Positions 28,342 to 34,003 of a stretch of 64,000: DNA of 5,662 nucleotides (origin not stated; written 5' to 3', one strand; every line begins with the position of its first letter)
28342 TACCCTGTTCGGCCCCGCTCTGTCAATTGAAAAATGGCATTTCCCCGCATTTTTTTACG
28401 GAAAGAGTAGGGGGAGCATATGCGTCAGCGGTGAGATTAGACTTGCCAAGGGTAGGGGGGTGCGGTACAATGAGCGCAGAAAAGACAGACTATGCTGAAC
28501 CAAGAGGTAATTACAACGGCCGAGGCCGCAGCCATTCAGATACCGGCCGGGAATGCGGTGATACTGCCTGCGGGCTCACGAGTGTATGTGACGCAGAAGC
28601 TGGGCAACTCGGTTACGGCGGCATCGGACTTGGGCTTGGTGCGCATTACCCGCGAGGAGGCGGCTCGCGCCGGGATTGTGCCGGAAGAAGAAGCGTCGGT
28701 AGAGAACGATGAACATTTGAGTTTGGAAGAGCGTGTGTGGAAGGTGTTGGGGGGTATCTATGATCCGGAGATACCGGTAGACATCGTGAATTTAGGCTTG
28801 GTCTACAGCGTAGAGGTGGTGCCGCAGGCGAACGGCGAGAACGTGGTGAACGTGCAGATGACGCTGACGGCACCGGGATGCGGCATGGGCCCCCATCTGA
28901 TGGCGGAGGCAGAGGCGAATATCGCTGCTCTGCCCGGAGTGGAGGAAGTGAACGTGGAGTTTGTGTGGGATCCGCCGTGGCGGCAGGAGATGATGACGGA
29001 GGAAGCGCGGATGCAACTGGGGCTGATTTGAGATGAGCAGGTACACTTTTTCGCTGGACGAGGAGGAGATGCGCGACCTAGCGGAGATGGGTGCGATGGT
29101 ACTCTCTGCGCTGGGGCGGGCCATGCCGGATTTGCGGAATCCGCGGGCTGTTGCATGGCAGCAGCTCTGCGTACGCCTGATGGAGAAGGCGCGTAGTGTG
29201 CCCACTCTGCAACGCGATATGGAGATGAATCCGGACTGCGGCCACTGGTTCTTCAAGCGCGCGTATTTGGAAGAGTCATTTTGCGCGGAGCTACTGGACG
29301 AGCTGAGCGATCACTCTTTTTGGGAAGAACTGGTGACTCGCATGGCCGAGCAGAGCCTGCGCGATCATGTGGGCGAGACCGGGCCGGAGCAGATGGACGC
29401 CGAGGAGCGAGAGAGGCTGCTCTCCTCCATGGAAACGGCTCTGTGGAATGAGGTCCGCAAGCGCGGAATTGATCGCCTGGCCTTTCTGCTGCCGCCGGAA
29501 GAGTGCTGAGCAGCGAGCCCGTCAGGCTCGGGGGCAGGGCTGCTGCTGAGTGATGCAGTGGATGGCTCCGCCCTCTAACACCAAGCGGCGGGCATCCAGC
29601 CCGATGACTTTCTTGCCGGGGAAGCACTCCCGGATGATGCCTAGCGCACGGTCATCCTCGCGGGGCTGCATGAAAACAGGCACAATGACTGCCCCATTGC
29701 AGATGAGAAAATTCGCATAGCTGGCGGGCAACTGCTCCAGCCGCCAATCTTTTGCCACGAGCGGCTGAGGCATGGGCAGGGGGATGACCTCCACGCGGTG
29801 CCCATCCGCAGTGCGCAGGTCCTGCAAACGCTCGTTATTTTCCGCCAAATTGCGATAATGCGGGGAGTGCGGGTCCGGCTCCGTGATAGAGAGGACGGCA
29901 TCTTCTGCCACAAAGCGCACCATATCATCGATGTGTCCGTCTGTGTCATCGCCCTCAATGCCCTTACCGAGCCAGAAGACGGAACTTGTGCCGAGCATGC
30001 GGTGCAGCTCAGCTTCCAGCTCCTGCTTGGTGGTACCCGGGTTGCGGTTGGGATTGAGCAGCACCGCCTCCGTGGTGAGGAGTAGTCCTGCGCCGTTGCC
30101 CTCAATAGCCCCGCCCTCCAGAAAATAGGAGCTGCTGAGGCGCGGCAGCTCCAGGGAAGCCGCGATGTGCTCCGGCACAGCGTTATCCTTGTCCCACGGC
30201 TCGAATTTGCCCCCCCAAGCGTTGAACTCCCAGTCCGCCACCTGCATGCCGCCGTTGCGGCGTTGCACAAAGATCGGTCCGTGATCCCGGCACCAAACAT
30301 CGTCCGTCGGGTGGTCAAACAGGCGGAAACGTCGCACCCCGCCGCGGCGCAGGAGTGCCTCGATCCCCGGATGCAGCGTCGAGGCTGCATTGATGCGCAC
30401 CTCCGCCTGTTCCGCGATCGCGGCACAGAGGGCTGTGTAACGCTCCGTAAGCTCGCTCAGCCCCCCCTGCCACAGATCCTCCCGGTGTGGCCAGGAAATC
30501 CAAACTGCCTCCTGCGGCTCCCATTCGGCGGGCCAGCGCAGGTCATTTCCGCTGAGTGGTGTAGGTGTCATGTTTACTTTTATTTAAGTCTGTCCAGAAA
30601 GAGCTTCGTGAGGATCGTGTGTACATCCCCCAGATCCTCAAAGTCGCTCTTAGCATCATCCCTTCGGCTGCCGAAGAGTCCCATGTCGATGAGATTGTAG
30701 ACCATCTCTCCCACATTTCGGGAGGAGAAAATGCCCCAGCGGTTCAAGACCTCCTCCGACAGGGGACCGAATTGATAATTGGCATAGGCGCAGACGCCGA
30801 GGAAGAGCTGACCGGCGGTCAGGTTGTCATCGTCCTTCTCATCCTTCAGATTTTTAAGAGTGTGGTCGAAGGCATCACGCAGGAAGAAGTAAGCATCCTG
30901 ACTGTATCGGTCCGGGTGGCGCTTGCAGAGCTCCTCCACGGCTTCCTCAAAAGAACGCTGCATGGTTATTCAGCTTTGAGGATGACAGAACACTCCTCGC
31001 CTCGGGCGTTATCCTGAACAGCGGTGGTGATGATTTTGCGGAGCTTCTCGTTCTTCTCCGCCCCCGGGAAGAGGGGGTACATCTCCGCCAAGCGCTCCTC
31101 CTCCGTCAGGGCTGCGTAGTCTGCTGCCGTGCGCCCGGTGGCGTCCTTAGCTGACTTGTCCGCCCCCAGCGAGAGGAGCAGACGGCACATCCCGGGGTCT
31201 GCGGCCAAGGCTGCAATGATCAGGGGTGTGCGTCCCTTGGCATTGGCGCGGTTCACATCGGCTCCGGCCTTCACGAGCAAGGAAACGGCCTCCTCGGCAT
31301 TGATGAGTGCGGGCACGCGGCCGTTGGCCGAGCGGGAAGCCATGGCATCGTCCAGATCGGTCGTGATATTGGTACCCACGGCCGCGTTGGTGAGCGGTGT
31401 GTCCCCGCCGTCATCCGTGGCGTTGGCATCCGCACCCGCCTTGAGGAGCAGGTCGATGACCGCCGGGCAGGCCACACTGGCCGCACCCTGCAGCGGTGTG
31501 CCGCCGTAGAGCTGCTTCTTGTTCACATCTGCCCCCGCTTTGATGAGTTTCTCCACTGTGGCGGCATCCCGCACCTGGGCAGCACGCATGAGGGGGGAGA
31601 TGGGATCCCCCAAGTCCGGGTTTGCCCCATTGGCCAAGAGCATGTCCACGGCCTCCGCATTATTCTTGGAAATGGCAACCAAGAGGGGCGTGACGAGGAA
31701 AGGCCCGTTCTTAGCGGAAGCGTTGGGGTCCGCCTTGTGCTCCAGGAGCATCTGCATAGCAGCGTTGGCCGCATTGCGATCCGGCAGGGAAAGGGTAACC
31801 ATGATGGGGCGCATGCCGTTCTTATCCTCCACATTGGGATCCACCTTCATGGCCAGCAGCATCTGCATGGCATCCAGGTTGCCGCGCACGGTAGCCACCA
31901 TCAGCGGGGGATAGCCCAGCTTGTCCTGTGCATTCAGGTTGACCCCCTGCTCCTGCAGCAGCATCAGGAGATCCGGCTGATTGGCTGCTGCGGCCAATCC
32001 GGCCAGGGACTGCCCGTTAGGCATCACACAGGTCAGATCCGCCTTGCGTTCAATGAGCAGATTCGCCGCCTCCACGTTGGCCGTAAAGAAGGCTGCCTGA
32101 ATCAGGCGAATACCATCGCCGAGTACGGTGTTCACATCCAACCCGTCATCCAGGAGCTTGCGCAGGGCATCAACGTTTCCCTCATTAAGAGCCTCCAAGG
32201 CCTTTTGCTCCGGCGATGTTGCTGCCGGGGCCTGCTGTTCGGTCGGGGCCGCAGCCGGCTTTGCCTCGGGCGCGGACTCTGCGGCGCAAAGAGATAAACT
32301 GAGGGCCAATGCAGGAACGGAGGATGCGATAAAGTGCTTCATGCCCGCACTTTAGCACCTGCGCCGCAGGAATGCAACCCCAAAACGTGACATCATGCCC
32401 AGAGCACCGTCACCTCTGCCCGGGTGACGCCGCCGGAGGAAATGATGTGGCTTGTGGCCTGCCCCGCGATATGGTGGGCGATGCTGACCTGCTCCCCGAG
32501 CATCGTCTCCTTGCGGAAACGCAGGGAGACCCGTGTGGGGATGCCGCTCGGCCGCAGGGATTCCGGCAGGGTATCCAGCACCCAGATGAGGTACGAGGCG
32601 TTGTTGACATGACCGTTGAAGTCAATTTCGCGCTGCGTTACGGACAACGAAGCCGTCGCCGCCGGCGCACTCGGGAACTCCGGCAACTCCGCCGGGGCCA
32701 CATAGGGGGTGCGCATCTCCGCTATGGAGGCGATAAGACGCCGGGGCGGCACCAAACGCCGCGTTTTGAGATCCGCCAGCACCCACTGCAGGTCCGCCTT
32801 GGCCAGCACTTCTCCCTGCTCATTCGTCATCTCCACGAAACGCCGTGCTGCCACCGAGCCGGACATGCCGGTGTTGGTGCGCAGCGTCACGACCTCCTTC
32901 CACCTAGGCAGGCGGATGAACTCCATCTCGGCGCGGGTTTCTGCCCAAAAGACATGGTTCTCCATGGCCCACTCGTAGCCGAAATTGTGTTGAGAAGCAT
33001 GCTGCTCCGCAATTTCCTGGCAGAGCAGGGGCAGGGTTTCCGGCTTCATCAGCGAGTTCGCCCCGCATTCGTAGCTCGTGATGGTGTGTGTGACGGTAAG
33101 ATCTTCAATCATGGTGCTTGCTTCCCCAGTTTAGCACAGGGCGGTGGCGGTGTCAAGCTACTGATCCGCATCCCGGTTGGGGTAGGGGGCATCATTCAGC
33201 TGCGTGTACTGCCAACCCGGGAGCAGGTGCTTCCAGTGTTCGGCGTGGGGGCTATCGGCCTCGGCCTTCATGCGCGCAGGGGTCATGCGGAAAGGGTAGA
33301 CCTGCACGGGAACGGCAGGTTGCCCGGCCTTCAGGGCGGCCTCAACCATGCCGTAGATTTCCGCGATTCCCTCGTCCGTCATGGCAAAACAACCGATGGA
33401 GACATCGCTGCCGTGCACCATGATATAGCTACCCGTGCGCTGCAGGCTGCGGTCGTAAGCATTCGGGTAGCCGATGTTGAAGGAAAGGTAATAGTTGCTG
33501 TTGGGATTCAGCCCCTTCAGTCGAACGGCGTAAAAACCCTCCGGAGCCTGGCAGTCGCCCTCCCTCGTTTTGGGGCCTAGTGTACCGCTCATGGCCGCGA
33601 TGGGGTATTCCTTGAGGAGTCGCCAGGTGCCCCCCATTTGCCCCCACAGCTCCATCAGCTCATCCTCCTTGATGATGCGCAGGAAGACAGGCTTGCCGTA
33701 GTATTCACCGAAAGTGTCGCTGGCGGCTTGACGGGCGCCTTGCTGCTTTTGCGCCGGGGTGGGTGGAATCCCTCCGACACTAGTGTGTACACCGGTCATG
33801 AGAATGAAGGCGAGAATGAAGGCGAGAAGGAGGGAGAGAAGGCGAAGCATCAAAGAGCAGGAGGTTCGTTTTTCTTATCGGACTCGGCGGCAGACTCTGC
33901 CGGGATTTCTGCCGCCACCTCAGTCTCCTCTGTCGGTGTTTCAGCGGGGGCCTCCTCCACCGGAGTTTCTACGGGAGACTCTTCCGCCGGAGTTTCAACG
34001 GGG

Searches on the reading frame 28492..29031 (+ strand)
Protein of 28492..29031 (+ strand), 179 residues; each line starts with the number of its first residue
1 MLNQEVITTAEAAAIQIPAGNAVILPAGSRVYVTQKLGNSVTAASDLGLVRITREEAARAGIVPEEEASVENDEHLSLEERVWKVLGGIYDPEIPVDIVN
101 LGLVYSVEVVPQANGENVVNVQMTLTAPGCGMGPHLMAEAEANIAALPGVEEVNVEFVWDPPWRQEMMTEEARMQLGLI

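Call 6: search_protein_families(library=pfam, proteins=[window:28492-29031:+])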
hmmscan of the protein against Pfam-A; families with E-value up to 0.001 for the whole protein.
window:28492-29031:+ (179 aa): 1 family
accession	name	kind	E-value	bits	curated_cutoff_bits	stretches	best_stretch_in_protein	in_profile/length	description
PF01883.24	FeS_assembly_P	-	5.3e-18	65.5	23.5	1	79-155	1-73/73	Iron-sulfur cluster assembly protein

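Call 19: find_encoding_contigs(protein=window:28492-29031:+, flank=3500, max_places=10)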
Protein window:28492-29031:+ (179 aa): 23 contigs read that carry it; 10 places shown.
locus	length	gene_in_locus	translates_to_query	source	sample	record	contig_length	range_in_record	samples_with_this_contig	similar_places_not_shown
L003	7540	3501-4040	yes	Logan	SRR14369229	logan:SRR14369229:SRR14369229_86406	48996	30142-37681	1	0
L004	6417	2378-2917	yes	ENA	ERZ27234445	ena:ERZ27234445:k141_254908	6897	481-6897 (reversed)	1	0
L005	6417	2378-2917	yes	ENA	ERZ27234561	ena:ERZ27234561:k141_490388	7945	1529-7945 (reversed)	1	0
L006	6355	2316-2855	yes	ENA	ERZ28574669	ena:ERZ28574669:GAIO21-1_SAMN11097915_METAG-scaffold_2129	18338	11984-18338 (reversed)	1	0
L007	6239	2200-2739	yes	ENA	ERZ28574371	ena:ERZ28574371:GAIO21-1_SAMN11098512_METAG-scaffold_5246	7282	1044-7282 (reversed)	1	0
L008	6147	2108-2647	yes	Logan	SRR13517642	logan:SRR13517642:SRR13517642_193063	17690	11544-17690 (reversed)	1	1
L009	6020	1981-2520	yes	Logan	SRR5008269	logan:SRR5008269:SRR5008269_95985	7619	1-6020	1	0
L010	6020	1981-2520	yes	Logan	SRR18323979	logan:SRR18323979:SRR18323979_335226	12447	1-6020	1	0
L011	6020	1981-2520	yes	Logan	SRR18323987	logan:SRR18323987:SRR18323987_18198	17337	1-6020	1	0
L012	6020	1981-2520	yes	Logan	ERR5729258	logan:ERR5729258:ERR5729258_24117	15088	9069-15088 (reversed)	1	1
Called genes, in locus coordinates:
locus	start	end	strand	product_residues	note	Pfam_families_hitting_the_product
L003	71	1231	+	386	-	PF01757:Acyl_transf_3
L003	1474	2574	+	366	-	PF01757:Acyl_transf_3 (weak)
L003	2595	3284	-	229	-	-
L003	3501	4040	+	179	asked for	PF01883:FeS_assembly_P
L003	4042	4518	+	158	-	-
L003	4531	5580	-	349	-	PF04371:PAD_porph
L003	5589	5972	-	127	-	-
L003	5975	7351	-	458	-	-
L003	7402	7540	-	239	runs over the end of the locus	PF01643:Acyl-ACP_TE, PF13279:4HBT_2 (faint), PF20791:Acyl-ACP_TE_C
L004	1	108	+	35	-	?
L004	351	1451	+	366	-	PF01757:Acyl_transf_3 (weak)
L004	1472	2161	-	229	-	-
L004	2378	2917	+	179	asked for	PF01883:FeS_assembly_P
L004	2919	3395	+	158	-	-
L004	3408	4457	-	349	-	PF04371:PAD_porph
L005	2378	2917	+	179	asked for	PF01883:FeS_assembly_P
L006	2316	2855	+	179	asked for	PF01883:FeS_assembly_P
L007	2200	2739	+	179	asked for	PF01883:FeS_assembly_P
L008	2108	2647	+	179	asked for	PF01883:FeS_assembly_P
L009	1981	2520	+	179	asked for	PF01883:FeS_assembly_P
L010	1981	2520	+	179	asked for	PF01883:FeS_assembly_P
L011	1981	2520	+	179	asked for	PF01883:FeS_assembly_P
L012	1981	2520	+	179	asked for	PF01883:FeS_assembly_P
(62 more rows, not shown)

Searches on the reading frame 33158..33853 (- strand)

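Call 41: search_protein_families(library=pfam, proteins=[window:33158-33853:-], max_evalue=0.00001)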
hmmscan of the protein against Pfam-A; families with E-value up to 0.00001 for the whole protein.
window:33158-33853:- (231 aa): 1 family
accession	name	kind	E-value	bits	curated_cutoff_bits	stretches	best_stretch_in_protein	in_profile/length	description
PF03734.19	YkuD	-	1.2e-07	32.9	23.4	1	79-172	22-140/146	L,D-transpeptidase catalytic domain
